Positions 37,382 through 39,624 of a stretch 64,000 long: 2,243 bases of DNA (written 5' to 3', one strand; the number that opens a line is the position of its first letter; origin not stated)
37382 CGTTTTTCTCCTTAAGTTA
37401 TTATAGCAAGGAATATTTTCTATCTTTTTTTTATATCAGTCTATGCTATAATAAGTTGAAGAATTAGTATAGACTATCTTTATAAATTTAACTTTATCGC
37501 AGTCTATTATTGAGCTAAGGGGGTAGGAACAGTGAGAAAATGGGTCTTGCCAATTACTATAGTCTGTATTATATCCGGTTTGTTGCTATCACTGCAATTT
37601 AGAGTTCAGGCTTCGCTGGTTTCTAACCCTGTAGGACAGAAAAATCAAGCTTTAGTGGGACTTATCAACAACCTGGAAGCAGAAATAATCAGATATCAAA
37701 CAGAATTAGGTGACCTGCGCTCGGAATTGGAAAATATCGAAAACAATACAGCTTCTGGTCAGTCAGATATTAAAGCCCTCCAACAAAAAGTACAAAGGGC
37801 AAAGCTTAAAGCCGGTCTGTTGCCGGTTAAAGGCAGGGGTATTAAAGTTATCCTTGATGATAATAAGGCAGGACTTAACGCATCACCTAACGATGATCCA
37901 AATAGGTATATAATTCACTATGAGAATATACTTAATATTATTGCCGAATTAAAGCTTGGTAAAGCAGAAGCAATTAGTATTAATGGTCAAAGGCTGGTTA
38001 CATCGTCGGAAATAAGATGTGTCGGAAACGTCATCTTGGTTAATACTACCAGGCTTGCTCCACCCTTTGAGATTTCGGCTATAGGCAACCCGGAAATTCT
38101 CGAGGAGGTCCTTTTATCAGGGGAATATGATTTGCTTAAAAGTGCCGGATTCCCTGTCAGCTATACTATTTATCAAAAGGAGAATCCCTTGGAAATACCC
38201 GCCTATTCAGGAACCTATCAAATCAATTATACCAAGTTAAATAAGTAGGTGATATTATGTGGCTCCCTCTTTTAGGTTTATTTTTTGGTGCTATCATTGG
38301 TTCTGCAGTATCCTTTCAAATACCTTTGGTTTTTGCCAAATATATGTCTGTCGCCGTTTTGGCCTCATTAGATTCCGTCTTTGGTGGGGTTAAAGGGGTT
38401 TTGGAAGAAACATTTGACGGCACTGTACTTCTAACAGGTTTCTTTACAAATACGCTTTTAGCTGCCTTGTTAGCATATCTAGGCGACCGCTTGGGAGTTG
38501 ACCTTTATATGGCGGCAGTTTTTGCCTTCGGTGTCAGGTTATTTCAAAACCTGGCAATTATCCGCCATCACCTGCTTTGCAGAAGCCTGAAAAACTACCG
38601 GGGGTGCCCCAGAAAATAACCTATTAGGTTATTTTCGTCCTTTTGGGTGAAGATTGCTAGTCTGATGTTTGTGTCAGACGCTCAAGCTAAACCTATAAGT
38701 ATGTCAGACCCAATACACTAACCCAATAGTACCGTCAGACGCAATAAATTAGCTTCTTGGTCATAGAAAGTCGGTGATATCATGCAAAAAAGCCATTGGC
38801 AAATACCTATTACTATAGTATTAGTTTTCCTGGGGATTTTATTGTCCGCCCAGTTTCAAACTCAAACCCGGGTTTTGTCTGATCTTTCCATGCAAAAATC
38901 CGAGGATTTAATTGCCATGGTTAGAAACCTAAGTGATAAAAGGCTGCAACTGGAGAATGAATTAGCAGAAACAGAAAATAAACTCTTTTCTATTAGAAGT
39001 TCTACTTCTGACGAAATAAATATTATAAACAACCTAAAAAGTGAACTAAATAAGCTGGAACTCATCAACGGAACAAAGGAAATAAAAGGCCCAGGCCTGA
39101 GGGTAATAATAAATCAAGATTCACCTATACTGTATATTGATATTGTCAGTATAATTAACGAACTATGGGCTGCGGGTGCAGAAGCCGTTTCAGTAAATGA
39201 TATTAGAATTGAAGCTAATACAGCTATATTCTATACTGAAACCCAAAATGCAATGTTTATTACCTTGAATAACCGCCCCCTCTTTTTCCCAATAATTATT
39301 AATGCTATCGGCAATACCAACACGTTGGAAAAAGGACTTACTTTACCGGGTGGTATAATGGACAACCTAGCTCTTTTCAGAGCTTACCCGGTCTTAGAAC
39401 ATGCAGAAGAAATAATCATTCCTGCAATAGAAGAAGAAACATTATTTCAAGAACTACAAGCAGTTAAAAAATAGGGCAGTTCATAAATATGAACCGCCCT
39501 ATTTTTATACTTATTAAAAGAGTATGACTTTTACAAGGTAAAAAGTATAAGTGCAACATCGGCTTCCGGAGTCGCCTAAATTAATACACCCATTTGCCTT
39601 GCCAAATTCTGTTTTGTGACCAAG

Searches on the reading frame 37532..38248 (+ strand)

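Call 8: search_protein_families(library=pfam, proteins=[window:37532-38248:+])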
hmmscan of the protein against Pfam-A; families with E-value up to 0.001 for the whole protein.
window:37532-38248:+ (238 aa): 1 family
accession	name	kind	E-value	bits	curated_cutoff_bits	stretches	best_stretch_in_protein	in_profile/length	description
PF05949.17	DUF881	-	3.5e-38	131.2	25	1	87-235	2-146/146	Bacterial protein of unknown function (DUF881)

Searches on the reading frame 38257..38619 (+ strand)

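Call 8: search_protein_families(library=pfam, proteins=[window:38257-38619:+])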
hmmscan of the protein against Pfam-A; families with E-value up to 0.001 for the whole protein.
window:38257-38619:+ (120 aa): 1 family
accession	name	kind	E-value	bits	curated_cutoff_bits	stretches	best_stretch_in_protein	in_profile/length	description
PF06947.17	DUF1290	-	1.6e-37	128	24.4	1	22-107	1-86/86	Protein of unknown function (DUF1290)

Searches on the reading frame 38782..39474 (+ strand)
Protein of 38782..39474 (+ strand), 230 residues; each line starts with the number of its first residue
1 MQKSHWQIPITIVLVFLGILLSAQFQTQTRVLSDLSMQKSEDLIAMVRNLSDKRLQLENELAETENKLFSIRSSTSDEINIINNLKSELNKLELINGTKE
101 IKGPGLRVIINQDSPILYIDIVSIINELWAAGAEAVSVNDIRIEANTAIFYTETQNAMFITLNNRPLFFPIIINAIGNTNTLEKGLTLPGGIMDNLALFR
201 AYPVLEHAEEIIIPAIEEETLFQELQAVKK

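Call 8: search_protein_families(library=pfam, proteins=[window:38782-39474:+])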
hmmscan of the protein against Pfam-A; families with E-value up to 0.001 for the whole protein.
window:38782-39474:+ (230 aa): 1 family
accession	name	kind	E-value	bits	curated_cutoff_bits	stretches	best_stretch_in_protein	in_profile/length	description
PF05949.17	DUF881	-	9.7e-27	94.1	25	1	88-223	1-143/146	Bacterial protein of unknown function (DUF881)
